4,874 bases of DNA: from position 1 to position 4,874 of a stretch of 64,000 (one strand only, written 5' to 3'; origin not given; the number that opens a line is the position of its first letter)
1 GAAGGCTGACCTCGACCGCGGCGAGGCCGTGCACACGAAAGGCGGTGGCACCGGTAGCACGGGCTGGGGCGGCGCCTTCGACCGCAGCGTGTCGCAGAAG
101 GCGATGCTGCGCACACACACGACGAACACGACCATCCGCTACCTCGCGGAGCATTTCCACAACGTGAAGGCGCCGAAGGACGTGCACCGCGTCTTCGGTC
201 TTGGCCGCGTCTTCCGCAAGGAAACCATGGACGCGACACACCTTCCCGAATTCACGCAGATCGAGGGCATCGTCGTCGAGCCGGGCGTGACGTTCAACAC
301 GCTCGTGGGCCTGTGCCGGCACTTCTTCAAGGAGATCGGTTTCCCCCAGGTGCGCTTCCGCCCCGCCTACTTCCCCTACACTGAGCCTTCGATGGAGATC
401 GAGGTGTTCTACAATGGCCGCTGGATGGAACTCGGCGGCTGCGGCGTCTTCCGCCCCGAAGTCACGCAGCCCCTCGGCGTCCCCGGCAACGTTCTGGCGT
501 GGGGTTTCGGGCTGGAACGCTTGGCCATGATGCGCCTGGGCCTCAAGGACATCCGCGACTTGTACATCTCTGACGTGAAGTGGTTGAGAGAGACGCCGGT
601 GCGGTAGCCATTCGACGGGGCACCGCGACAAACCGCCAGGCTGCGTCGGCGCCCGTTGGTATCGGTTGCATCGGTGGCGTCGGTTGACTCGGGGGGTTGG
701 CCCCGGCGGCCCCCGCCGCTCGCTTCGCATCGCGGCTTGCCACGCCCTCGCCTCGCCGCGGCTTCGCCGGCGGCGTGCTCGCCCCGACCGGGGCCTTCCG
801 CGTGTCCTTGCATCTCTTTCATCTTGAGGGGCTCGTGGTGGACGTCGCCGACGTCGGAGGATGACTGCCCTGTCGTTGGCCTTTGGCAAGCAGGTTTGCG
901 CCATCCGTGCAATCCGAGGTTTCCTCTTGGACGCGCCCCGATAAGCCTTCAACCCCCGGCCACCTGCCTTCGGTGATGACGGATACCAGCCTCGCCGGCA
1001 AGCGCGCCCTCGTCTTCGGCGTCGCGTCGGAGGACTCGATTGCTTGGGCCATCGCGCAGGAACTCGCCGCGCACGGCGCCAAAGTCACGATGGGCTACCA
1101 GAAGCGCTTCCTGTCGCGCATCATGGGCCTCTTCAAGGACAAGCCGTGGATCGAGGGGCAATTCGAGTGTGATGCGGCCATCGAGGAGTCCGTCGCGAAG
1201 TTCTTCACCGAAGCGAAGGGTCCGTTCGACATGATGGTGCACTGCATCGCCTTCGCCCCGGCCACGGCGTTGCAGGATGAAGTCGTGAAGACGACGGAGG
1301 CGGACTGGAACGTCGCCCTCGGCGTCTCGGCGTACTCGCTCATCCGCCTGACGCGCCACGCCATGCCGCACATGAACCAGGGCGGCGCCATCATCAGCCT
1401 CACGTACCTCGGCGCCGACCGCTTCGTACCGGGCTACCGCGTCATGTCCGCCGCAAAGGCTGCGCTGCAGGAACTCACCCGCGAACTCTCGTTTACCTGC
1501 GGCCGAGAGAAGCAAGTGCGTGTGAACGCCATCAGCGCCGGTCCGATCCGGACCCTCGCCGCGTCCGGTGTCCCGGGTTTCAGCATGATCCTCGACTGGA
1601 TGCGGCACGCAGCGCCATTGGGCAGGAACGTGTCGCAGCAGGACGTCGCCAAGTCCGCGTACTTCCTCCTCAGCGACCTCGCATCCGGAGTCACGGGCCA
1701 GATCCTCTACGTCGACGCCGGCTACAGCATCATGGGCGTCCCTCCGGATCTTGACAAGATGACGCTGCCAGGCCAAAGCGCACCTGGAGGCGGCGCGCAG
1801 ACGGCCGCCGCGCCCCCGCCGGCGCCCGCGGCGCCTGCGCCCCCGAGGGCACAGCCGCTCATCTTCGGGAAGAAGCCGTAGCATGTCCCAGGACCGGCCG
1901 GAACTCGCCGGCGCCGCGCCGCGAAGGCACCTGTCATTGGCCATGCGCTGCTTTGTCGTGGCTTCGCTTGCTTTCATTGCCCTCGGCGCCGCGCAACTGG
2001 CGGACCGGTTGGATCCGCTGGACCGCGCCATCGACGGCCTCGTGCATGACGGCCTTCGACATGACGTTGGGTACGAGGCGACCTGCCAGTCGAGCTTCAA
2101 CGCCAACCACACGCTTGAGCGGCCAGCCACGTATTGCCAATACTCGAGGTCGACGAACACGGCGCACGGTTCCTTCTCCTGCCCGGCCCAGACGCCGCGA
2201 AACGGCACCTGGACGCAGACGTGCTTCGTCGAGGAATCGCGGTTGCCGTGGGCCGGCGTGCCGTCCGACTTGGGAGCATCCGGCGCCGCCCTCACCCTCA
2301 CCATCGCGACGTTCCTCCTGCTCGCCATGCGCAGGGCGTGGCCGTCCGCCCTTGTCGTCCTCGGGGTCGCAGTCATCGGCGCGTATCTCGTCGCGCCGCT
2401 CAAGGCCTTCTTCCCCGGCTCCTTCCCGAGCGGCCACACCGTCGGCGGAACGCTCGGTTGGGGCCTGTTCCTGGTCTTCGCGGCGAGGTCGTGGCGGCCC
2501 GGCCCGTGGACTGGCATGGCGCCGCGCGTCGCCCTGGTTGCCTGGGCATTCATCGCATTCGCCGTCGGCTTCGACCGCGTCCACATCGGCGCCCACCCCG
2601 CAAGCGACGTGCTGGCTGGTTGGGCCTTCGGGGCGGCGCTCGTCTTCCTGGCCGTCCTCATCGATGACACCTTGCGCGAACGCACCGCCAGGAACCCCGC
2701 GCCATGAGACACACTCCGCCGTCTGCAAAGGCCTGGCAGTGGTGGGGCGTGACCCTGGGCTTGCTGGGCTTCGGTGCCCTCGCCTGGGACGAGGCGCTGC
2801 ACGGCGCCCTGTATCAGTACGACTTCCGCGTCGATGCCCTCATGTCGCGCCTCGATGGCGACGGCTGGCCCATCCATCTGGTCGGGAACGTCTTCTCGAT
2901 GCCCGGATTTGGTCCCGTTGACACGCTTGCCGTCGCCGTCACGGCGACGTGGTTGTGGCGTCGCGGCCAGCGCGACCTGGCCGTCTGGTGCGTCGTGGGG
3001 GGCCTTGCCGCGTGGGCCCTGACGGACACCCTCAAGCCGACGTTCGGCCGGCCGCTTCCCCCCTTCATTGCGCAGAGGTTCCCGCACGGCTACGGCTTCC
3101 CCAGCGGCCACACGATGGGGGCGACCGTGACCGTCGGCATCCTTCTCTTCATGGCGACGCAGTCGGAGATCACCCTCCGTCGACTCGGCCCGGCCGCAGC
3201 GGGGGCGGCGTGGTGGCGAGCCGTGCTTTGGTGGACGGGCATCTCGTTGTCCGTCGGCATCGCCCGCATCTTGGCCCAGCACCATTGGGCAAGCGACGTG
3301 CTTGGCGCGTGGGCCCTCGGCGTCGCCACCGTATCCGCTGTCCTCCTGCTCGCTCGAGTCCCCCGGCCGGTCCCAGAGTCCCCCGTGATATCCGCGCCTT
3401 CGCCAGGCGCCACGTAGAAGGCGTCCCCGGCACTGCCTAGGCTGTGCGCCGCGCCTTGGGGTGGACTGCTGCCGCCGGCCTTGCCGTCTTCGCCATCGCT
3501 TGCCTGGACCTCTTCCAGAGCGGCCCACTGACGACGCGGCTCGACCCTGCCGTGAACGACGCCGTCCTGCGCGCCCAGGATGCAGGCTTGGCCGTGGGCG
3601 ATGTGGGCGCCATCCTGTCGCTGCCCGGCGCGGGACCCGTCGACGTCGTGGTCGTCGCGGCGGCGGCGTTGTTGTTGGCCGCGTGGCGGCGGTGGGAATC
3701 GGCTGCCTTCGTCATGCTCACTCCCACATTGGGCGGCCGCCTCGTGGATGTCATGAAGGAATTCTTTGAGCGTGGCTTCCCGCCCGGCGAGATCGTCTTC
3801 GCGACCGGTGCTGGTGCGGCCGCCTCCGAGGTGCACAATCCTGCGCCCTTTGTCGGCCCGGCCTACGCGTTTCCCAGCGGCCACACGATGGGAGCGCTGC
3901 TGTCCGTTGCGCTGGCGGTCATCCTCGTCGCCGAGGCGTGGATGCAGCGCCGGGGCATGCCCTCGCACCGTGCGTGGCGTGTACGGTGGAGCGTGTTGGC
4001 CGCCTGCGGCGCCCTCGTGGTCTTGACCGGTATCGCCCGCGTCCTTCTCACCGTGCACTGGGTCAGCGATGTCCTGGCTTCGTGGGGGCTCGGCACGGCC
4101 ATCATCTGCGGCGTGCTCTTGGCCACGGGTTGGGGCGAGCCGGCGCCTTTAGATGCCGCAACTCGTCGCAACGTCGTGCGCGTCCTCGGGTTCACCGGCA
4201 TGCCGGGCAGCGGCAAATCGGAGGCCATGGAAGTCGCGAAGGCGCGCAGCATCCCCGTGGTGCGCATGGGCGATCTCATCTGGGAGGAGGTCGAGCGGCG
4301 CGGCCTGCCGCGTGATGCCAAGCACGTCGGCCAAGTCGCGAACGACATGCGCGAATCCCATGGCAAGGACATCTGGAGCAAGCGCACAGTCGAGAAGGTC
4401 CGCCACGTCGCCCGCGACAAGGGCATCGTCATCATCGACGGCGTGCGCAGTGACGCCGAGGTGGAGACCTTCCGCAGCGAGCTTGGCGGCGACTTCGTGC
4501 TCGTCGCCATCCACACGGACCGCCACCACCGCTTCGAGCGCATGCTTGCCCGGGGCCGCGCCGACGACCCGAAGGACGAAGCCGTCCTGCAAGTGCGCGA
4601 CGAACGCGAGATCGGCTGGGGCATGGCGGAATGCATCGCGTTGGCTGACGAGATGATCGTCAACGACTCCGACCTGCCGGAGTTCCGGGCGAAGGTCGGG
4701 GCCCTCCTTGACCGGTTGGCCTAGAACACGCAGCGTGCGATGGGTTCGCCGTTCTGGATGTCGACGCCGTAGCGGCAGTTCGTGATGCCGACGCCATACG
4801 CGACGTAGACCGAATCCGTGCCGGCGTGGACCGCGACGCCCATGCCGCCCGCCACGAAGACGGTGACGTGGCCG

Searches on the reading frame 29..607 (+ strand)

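Call 66: search_protein_families(library=pfam, proteins=[window:29-607:+], max_evalue=0.00001)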
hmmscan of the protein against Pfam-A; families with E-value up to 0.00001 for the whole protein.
window:29-607:+ (192 aa): 3 families
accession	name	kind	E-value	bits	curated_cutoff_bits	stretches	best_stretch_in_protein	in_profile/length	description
PF01409.25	tRNA-synt_2d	-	7.7e-60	202.8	19.8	1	21-188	77-245/246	tRNA synthetases class II core domain (F)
PF00152.25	tRNA-synt_2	-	2.1e-09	37.4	25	1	50-79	89-118/308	tRNA synthetases class II (D, K and N)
PF17759.6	tRNA_synthFbeta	-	1.1e-07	32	22.4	1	25-157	72-209/214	Phenylalanyl tRNA synthetase beta chain CLM domain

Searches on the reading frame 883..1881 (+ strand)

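Call 66: search_protein_families(library=pfam, proteins=[window:883-1881:+], max_evalue=0.00001)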
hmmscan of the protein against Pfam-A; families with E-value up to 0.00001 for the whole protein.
window:883-1881:+ (332 aa): 2 families
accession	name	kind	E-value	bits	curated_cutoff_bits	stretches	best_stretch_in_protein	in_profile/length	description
PF13561.12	adh_short_C2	-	2e-70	237.5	27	1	46-282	1-236/236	Enoyl-(Acyl carrier protein) reductase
PF00106.31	adh_short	-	7.1e-17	62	26.6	1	42-225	3-185/195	short chain dehydrogenase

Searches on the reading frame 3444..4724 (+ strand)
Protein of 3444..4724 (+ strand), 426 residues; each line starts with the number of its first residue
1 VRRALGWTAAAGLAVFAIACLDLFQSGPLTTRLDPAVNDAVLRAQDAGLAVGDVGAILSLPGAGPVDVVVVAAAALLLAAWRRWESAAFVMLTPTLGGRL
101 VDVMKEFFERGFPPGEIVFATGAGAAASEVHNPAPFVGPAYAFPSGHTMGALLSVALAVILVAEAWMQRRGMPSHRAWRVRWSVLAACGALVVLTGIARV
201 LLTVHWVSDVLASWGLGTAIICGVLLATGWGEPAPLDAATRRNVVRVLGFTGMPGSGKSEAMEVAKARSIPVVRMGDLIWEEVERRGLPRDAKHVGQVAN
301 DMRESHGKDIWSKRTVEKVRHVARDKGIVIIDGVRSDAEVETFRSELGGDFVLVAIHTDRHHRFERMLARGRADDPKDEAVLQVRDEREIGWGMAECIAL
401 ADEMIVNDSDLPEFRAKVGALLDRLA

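Call 66: search_protein_families(library=pfam, proteins=[window:3444-4724:+], max_evalue=0.00001)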
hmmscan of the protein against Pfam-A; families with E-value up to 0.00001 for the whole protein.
window:3444-4724:+ (426 aa): 3 families
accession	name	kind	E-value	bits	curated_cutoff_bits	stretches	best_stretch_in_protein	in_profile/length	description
PF13207.12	AAA_17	-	2.1e-14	54.4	27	1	251-379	1-132/136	AAA domain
PF01569.27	PAP2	-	1.1e-13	51.5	27.2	1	100-227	15-124/130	PAP2 superfamily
PF13238.12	AAA_18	-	7.2e-09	36.6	29.4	1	250-375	3-116/128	AAA domain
